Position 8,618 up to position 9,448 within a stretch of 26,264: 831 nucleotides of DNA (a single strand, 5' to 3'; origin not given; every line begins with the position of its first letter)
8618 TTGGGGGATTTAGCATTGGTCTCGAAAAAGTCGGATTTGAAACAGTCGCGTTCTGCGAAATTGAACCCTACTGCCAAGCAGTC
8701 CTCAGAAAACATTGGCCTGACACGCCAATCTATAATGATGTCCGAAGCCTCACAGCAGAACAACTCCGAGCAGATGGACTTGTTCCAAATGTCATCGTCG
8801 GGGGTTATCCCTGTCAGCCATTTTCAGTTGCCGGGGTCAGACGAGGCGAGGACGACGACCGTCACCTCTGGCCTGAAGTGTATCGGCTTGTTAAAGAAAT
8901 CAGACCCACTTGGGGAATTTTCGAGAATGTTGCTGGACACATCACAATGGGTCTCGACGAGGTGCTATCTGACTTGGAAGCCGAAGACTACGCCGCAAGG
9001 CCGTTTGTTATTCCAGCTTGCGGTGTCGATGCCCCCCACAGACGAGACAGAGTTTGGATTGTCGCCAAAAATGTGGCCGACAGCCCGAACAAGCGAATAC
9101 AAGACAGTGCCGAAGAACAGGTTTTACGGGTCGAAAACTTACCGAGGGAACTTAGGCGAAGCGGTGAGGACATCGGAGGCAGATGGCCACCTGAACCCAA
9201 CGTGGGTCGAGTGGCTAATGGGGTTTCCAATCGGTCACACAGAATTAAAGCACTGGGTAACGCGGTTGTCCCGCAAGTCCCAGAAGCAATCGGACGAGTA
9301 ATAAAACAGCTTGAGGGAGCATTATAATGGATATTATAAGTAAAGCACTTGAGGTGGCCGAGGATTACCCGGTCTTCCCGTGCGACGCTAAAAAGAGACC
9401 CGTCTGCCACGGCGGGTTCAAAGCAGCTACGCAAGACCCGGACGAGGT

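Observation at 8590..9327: Methyltransferase locus is open in two same-strand frames; the embedded +1 ORF carries a motif-IX-like element the main frame lacks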

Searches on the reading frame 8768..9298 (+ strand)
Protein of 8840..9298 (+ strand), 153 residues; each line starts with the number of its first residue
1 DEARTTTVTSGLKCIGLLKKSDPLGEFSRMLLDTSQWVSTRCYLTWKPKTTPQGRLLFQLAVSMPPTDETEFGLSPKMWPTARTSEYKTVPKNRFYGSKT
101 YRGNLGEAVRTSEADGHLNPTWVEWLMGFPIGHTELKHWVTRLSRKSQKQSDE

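Call 40: search_dna_similar(query=window:8840-9298:+, collection=plasmids, mode=protein, max_rows=25, max_evalue=0.001)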
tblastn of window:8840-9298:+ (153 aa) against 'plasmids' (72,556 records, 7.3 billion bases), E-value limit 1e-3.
Records with a match: 11; places in all: 13; records where one place covers at least 80% of the query: 7.
Best place of each record, by identity: <60% 11.
By first word of the organism name: Bacillus 6; Paenibacillus 2; Lacticaseibacillus 1; Bacteroides 1; Acinetobacter 1.
By predicted mobility (MOB-suite, as given by PLSDB): non-mobilizable 9; conjugative 1; mobilizable 1.
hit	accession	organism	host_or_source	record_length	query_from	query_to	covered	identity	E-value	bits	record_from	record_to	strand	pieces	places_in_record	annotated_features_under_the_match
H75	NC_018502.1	Bacillus thuringiensis HD-771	-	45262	2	143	93%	48.6%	7e-27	111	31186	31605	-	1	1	dcm: DNA (cytosine-5-)-methyltransferase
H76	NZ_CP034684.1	Bacillus sp. BD59S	Chromosomal DNA, plasmid DNA,soil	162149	1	143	93%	41.7%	4e-19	90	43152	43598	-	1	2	dcm: DNA (cytosine-5-)-methyltransferase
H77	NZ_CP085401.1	Bacillus tropicus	single cell,soil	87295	1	143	93%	41.1%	3e-17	84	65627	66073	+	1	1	dcm: DNA (cytosine-5-)-methyltransferase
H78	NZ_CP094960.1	Lacticaseibacillus paracasei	Homo sapiens,single cell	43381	1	142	93%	36.1%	3e-11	67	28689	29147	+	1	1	dcm: DNA (cytosine-5-)-methyltransferase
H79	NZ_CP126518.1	Bacillus toyonensis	bacterial isolate,warm, humid forested ...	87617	1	130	85%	38.2%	2e-11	67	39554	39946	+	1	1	DNA cytosine methyltransferase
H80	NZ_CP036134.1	Bacillus mycoides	cell culture,soil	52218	1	130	85%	37.1%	4e-13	72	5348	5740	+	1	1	DNA cytosine methyltransferase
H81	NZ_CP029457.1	Bacillus cereus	Chives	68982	11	130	78%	39.7%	1e-11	68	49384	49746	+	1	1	DNA cytosine methyltransferase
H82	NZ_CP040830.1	Paenibacillus polymyxa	Potato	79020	1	87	57%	49.4%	7e-15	77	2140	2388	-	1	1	DNA cytosine methyltransferase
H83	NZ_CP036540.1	Bacteroides fragilis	Homo sapiens,blood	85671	11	135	82%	34.4%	2e-8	59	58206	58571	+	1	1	dcm: DNA (cytosine-5-)-methyltransferase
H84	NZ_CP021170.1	Paenibacillus bovis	mixed culture,yak milk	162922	1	76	50%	50.0%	1e-10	66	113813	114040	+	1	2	none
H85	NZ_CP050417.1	Acinetobacter baumannii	Homo sapiens,Pus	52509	57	141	56%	39.1%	8e-5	49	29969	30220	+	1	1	DNA cytosine methyltransferase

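Call 47: search_solved_structures(query=A2, max_evalue=10, show_alignments=3)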
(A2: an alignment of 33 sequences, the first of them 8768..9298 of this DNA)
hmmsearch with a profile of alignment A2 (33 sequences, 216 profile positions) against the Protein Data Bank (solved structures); distinct sequences matched with E-value up to 10: 1.
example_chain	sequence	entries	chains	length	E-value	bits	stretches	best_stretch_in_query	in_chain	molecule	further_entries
5n9j_G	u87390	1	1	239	0.34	13.8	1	75-148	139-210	Mediator of RNA polymerase II transcription subunit 4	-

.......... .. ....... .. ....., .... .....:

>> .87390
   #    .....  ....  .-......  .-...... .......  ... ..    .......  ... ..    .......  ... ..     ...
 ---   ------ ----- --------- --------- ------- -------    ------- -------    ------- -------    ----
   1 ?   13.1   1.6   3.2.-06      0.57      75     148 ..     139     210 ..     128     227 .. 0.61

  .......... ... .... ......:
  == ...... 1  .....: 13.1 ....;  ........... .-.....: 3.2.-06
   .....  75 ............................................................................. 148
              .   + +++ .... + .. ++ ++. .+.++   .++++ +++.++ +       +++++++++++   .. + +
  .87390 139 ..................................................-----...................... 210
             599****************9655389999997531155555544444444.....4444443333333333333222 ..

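Call 53: predict_structure(alignment_id=A3)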
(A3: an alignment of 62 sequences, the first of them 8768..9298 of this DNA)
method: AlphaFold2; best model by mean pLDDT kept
length: 177 residues; sequences in the alignment: 62
mean_pLDDT: 62.4   pTM: 0.32
mean pLDDT of the five models: 62.4, 61.2, 59.6, 58.6, 57.5
residues with pLDDT >= 90: 2; 70-90: 58; 50-70: 81; < 50: 36
segments of 3 or more residues with pLDDT < 50: 1-18, 96-100, 118-121, 164-168
pLDDT, mean of each block of 10 residues (from residue 1): 39 43 65 70 75 71 65 87 77 52 58 56 53 54 70 72 50 68
secondary structure, 60 per line:
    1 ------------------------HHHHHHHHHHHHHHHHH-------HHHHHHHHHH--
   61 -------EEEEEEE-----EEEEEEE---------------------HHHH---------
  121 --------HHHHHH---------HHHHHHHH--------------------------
elements in order: H25-41 H49-58 E68-74 E80-86 H108-111 H129-134 H144-151

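Call 57: fold_search(model_id=the predicted structure, library=pdb)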
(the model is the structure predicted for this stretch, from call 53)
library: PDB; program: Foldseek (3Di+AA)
matches with E <= 10: 305; with E <= 0.001: 0
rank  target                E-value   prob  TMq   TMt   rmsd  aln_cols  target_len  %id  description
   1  9bkk_R                5.9e-01  0.15  0.14  0.09  18.7        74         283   11  Cholecystokinin 1 receptor (CCK1R) sterol 7M mutant, Gq chimera (mGsqi) complex (released 2024-05-22)
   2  7mby_R                8.0e-01  0.13  0.14  0.09  17.8        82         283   12  Human Cholecystokinin 1 receptor (CCK1R) Gq chimera (mGsqi) complex (released 2021-05-26)
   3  7aih_Ap               8.0e-01  0.12  0.13  0.11  17.5        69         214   17  The Large subunit of the Kinetoplastid mitochondrial ribosome (released 2021-04-28)
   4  7f8x_A                9.6e-01  0.13  0.14  0.06  17.9        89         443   13  Crystal structure of the cholecystokinin receptor CCKAR in complex with NN9056 (released 2021-12-29)
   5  4zbp_A                1.1e+00  0.16  0.13  0.10  11.2        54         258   13  Crystal structure of the AMPCPR-bound AtNUDT7 (released 2015-09-09)
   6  2e6e_C                1.1e+00  0.13  0.11  0.09  15.5        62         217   13  Crystal structure of the stationary phase survival protein SurE from Thermus thermophilus HB8 (released 2007-08-28)
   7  3reo_B                1.1e+00  0.13  0.14  0.08  10.2        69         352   12  Monolignol O-methyltransferase (MOMT) (released 2012-03-14)
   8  7mbx_R                1.1e+00  0.10  0.13  0.09  18.7        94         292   17  Human Cholecystokinin 1 receptor (CCK1R) Gs complex (released 2021-05-26)
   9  4v8i_DW               1.2e+00  0.08  0.14  0.16  14.7        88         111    9  Crystal structure of YfiA bound to the 70S ribosome. (released 2014-07-09)
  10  7d58_F                1.2e+00  0.08  0.13  0.23  12.9        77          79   10  cryo-EM structure of human RNA polymerase III in elongating state (released 2021-02-17)
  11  7ezk_D                1.3e+00  0.11  0.14  0.09  20.2        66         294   17  Cryo-EM structure of an activated Cholecystokinin A receptor (CCKAR)-Gs complex (released 2021-08-25)
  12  8him_F                1.3e+00  0.09  0.13  0.23  12.8        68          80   12  A cryo-EM structure of B. oleracea RNA polymerase V elongation complex at 2.73 Angstrom (released 2023-03-22)
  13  1k6o_B                1.3e+00  0.08  0.11  0.19  14.2        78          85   14  Crystal Structure of a Ternary SAP-1/SRF/c-fos SRE DNA Complex (released 2002-01-17)
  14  7edx_t                1.3e+00  0.07  0.13  0.23  13.2        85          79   12  p53-bound TFIID-based core PIC on HDM2 promoter (released 2021-05-05)
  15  4zbp_C                1.4e+00  0.14  0.12  0.08  10.2        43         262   16  Crystal structure of the AMPCPR-bound AtNUDT7 (released 2015-09-09)
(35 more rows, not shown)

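Call 67: find_related_loci(query=A3, collection=genome_contigs, flank=1200)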
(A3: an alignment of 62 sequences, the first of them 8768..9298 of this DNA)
Query A3 (177 aa) in genome_contigs; peptide patterns used: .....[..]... (x = any residue, [..] = any of these).
600 stretches matched a pattern (row limit reached: there are more); 540 encode a relative of the query (tblastn E <= 1e-3); the best 80 are kept; 80 distinct loci.
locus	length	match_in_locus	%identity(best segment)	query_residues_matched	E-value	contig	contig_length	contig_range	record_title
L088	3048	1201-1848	47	1-173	8e-51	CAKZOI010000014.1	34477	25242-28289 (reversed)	MAG TPA_asm: uncultured Opitutae bacterium isolate ERR2094175_bin.4_CONCOCT_v1.1_MAG genome assembly, contig: ERZ650154.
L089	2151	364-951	45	2-161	3e-40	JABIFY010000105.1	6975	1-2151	MAG: Alphaproteobacteria bacterium isolate SI053_bin31 k141_806921, whole genome shotgun sequence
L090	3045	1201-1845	42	1-160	3e-39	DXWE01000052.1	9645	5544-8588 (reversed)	MAG TPA_asm: Oscillospiraceae bacterium isolate HRGM_Genome_3507 HRGM_Genome_3507_52, whole genome shotgun sequence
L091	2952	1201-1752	44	1-171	7e-39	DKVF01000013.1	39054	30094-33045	MAG TPA_asm: Peptococcaceae bacterium UBA7185 UBA7185_contig_7144, whole genome shotgun sequence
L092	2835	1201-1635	50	14-160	3e-37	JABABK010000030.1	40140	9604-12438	MAG: Hellea sp. isolate bin58s NODE_30_length_40140_cov_6.826394, whole genome shotgun sequence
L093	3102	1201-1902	39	1-161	1e-35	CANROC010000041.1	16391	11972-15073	MAG: uncultured Oscillospiraceae bacterium isolate Lapin-020__bin26 genome assembly, contig: Lapin-020__NODE_4753_length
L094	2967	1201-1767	40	16-173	3e-35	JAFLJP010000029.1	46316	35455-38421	MAG: Gammaproteobacteria bacterium isolate MC-02 c_000000912260, whole genome shotgun sequence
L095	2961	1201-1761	44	14-175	8e-35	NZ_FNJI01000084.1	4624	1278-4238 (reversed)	Desulforhopalus singaporensis strain DSM 12130, whole genome shotgun sequence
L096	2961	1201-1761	44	14-175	8e-35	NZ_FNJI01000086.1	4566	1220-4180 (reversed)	Desulforhopalus singaporensis strain DSM 12130, whole genome shotgun sequence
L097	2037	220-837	41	1-176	7e-35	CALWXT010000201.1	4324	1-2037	MAG: uncultured Flavonifractor sp. isolate BRZ_CH__bin131 genome assembly, contig: BRZ_CH__NODE_28829_length_4324_cov_9.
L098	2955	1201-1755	42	1-161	3e-34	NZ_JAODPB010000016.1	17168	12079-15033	Shouchella tritolerans strain FJAT-45399 Scaffold16, whole genome shotgun sequence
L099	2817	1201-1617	47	22-162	5e-34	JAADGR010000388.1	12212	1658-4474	MAG: Calditrichota bacterium isolate M_MetaBat.126 contig-127_10578, whole genome shotgun sequence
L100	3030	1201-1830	39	1-171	2e-33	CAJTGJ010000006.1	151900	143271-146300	Oscillospiraceae bacterium isolate B95_20_FP_BP genome assembly, contig: MGBC000146.6, whole genome shotgun sequence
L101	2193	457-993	44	1-160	1e-33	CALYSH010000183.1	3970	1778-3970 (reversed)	MAG: uncultured Lachnospiraceae bacterium isolate SRR7188232_bin.59_metaWRAP_v1.3_MAG genome assembly, contig: ERZ928083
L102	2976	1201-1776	40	1-161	1e-33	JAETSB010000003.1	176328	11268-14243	MAG: Oscillospiraceae bacterium isolate S31_Bin2 scaffold_86_2, whole genome shotgun sequence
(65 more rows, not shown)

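Call 72: search_protein_representatives(alignment_id=A3)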
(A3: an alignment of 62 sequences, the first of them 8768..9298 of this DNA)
Query: 62 sequences, 212 profile positions. Proteins with E-value up to 0.001 (for the whole library): 42116; up to 1e-10: 25672; up to 1e-30: 3418. The best 150 are listed.
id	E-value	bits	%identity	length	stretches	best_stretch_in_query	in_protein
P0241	2.1e-79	282.6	-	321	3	7-149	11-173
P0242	2.3e-79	282.4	-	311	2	6-210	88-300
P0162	7.2e-79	280.8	-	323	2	9-144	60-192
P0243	2.9e-78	278.8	-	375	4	4-143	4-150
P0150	1.4e-77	276.6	-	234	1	5-206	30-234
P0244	7.8e-77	274.2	-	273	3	5-151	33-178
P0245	3.6e-76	272.0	-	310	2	4-209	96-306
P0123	1.9e-75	269.7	-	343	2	4-145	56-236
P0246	3.6e-75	268.7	-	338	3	6-155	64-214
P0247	1.6e-74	266.6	-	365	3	6-148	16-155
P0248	3.3e-74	265.6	-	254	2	3-156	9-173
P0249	5.3e-74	264.9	-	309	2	4-210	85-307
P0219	6.2e-74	264.7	-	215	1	4-205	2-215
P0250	1.6e-73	263.4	-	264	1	5-212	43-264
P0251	1.6e-73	263.3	-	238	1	4-203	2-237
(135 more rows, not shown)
